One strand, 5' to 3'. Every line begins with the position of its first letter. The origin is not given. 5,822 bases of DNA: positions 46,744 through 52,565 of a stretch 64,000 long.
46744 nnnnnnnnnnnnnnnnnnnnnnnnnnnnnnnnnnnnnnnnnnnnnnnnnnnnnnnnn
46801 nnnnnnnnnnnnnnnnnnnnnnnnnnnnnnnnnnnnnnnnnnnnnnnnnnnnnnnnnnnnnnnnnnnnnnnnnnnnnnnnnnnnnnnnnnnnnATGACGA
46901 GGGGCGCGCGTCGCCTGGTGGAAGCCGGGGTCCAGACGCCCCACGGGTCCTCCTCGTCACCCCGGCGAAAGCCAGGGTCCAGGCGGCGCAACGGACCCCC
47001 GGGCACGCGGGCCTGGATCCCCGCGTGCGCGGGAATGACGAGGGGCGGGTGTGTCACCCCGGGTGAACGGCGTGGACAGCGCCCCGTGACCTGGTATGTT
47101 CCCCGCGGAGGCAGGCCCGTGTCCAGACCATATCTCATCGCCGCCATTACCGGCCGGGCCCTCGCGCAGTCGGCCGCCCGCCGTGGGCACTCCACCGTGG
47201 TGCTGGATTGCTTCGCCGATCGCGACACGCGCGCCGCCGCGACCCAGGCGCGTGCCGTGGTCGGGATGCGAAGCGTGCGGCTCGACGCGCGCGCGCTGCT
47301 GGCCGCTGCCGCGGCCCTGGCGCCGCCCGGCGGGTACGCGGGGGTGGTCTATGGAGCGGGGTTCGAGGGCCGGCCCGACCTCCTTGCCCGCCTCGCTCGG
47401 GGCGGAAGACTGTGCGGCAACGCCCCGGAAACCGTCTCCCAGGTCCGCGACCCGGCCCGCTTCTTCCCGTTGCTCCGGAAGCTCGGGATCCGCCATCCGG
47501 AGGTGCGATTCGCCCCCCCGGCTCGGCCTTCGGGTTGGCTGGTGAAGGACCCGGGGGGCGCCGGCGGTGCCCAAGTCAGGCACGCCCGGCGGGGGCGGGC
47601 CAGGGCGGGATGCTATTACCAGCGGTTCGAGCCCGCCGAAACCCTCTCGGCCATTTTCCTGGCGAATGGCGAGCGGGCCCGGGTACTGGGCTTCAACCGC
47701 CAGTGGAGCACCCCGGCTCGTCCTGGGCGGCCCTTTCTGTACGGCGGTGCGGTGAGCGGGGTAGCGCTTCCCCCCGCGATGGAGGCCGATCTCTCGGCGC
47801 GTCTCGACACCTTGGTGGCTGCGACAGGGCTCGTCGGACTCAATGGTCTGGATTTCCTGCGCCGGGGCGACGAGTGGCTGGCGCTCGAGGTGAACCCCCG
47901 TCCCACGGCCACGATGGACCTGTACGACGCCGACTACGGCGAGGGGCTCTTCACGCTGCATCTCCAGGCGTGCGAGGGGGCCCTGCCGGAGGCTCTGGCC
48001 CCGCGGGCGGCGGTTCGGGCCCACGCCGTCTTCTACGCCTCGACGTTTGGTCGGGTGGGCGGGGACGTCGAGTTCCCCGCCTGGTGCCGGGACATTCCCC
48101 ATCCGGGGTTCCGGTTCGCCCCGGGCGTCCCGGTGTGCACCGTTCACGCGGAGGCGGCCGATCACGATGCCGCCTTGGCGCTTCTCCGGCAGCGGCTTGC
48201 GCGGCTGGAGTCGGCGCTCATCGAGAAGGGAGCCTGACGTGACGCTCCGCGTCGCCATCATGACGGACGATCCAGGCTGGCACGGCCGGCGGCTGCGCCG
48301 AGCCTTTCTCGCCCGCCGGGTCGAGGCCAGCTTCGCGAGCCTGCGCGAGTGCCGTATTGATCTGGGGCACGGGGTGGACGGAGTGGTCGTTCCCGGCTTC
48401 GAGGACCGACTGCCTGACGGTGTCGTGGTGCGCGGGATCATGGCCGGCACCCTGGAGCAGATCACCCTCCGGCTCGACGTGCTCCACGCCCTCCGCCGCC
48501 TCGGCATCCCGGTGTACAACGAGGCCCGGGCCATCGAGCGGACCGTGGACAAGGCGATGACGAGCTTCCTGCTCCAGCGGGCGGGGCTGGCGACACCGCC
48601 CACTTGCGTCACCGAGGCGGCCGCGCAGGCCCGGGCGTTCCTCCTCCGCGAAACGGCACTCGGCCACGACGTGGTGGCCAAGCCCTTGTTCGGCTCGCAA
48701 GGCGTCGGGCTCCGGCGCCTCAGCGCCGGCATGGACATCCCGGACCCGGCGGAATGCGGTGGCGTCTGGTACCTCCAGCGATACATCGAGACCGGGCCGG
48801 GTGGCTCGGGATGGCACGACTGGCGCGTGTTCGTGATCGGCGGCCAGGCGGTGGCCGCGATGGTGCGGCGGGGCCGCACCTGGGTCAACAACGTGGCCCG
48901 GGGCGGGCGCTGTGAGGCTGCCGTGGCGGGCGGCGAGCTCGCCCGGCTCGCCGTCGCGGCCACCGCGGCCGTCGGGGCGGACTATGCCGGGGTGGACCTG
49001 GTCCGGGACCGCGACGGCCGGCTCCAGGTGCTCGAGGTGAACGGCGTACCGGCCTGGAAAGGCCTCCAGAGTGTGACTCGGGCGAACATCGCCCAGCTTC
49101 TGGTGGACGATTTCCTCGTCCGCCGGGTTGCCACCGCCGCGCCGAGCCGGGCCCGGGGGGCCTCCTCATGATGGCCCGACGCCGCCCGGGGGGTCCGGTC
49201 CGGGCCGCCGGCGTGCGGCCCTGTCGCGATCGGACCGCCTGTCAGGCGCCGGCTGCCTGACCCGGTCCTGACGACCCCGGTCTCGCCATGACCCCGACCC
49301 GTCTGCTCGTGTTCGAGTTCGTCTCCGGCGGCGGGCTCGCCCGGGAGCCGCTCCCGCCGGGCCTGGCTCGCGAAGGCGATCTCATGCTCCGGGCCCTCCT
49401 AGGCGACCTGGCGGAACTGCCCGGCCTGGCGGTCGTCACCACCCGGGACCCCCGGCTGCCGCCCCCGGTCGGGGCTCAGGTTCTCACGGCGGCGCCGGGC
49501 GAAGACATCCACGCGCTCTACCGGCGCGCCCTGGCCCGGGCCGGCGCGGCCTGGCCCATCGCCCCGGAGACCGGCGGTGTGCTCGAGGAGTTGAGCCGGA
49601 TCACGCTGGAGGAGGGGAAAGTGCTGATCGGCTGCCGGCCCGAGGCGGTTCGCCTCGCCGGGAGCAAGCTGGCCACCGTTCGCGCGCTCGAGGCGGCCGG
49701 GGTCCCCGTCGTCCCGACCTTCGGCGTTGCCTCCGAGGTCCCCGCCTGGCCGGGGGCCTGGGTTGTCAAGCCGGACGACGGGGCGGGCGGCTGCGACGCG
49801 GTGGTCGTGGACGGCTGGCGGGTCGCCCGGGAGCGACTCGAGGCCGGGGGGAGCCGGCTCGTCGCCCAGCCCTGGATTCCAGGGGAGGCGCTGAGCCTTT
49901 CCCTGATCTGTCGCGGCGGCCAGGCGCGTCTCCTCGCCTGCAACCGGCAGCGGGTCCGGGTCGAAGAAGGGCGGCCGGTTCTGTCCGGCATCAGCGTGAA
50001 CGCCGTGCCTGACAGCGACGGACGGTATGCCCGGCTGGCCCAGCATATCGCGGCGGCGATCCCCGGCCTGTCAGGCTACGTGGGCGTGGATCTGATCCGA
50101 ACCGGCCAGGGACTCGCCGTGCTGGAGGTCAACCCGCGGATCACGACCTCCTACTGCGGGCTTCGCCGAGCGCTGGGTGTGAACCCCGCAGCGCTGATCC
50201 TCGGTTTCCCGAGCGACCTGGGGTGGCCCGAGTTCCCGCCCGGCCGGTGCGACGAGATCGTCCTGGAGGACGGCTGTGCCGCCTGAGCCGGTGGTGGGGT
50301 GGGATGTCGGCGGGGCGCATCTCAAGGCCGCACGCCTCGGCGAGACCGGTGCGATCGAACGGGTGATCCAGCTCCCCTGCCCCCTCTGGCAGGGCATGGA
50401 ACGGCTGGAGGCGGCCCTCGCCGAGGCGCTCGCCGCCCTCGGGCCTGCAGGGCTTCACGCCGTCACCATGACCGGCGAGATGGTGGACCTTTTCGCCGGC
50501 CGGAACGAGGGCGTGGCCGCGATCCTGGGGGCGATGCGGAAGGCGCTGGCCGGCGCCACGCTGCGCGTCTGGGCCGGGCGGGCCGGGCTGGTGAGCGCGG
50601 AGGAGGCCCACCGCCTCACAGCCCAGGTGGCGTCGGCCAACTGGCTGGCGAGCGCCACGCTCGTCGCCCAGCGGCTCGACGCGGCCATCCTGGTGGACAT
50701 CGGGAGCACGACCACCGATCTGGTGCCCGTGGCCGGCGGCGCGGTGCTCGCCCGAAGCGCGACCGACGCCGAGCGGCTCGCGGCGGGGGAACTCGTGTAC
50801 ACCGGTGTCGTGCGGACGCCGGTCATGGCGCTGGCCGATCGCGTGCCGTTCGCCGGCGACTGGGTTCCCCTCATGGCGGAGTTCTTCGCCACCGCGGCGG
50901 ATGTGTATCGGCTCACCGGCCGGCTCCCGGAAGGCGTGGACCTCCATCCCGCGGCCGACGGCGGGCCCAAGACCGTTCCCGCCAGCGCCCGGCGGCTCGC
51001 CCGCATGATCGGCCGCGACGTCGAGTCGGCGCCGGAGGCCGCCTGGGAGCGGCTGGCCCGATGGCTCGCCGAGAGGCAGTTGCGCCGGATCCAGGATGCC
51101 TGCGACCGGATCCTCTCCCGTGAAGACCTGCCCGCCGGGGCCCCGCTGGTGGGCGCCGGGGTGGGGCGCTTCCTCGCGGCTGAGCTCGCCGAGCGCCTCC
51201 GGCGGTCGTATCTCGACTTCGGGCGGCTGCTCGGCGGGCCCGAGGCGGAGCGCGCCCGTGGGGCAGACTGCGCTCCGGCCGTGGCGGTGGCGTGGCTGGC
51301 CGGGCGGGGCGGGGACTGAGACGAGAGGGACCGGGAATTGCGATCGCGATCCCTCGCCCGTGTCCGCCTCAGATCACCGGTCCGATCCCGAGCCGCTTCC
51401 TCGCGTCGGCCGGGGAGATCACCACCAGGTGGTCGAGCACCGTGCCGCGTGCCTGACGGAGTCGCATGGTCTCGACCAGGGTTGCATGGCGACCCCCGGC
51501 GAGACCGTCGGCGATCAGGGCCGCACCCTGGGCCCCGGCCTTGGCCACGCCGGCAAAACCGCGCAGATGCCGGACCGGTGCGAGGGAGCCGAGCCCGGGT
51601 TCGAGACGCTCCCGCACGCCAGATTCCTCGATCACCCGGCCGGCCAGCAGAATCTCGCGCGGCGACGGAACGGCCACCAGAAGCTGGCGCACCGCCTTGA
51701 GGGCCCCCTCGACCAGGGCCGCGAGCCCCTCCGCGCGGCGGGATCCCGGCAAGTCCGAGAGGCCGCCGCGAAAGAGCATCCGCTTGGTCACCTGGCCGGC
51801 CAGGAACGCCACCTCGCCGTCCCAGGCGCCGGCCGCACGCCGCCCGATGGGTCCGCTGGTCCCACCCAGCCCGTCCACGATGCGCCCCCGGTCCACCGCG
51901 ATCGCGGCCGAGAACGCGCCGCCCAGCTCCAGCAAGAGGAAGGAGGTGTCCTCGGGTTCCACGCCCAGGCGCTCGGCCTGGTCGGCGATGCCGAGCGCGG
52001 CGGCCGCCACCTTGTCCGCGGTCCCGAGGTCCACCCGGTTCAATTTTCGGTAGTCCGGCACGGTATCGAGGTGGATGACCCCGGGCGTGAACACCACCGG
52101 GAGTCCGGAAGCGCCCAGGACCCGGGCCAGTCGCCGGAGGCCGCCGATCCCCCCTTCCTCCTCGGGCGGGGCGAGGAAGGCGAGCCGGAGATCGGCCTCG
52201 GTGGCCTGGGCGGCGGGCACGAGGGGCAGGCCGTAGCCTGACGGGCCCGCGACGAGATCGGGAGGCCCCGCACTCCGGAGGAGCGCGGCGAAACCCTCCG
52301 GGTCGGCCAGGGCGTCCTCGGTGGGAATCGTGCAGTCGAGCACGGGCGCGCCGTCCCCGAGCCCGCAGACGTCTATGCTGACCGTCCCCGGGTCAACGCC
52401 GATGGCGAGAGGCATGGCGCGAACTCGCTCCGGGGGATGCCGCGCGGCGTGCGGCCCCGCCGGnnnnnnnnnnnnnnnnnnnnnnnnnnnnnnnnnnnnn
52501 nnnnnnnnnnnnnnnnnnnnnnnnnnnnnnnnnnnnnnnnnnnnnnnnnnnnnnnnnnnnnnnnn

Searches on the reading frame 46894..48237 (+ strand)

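Call 16: search_protein_families(library=pfam, proteins=[window:46894-48237:+])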
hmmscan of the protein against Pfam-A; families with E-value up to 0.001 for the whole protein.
window:46894-48237:+ (447 aa): 1 family
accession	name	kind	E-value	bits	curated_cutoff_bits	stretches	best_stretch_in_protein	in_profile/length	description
PF02655.19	ATP-grasp_3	-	1.3e-14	55.1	23.2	1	193-340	10-160/160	ATP-grasp domain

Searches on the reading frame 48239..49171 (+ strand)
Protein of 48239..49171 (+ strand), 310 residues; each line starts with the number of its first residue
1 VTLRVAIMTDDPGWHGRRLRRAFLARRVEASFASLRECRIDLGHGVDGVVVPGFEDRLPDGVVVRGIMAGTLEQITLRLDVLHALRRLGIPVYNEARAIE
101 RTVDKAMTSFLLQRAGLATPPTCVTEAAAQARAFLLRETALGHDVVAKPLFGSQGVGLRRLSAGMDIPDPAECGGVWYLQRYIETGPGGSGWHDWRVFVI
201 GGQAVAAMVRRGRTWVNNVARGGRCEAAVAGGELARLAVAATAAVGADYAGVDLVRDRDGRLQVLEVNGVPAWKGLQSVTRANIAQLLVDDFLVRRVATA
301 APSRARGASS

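Call 16: search_protein_families(library=pfam, proteins=[window:48239-49171:+])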
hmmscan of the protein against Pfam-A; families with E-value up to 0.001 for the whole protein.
window:48239-49171:+ (310 aa): 4 families
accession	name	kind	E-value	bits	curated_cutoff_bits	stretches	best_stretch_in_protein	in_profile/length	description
PF08443.16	RimK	-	1.8e-20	73.8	21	1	103-290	2-186/188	RimK-like ATP-grasp domain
PF18030.7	Rimk_N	-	1.4e-06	28.9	26.4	1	3-99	1-94/94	RimK PreATP-grasp domain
PF14397.11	ATPgrasp_ST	-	2.8e-06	27.2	31.4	0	90-162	7-80/278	Sugar-transfer associated ATP-grasp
PF02955.21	GSH-S_ATP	-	0.00022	21.2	23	1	118-257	11-154/175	Prokaryotic glutathione synthetase, ATP-grasp domain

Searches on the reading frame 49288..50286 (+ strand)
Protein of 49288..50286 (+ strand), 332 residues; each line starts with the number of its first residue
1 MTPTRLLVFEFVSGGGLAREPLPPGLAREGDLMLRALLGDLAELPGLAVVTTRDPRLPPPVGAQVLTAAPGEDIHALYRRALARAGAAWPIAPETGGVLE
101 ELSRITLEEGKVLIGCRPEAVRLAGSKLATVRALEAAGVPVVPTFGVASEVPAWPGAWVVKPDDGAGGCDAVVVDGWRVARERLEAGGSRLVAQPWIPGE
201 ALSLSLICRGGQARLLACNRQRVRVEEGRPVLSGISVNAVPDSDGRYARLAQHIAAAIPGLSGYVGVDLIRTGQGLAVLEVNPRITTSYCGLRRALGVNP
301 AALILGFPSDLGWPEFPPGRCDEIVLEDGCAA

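Call 16: search_protein_families(library=pfam, proteins=[window:49288-50286:+])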
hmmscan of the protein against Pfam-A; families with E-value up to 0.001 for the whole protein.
window:49288-50286:+ (332 aa): 2 families
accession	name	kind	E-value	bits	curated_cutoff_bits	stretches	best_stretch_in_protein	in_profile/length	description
PF02655.19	ATP-grasp_3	-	1.5e-33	116.6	23.2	1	125-288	2-160/160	ATP-grasp domain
PF18301.6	preATP-grasp_3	-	9.4e-20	71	26.3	1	48-121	2-76/76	pre ATP-grasp 3 domain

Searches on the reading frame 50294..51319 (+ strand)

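Call 16: search_protein_families(library=pfam, proteins=[window:50294-51319:+])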
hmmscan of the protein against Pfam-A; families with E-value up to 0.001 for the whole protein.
window:50294-51319:+ (341 aa): 1 family
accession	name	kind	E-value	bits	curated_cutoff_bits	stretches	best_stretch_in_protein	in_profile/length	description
PF01968.24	Hydantoinase_A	-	2.3e-18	66.9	22.9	1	56-302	4-263/291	Hydantoinase/oxoprolinase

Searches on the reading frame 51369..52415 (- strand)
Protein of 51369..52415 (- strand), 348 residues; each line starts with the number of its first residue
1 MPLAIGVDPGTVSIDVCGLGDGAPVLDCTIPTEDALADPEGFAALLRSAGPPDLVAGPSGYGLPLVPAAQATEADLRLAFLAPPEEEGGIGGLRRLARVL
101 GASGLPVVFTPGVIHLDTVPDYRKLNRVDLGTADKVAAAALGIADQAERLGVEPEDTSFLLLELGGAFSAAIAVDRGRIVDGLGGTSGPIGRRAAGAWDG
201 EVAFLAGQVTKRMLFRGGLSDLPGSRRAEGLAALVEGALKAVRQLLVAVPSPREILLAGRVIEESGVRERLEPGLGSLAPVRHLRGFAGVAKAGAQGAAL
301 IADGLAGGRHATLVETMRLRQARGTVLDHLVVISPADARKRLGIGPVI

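Call 16: search_protein_families(library=pfam, proteins=[window:51369-52415:-])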
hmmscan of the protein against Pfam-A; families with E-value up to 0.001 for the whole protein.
window:51369-52415:- (348 aa): 1 family
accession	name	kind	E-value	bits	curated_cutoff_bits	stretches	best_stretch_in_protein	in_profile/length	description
PF07318.18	DUF1464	-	1.2e-78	265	23.5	1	6-330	1-325/327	Protein of unknown function (DUF1464)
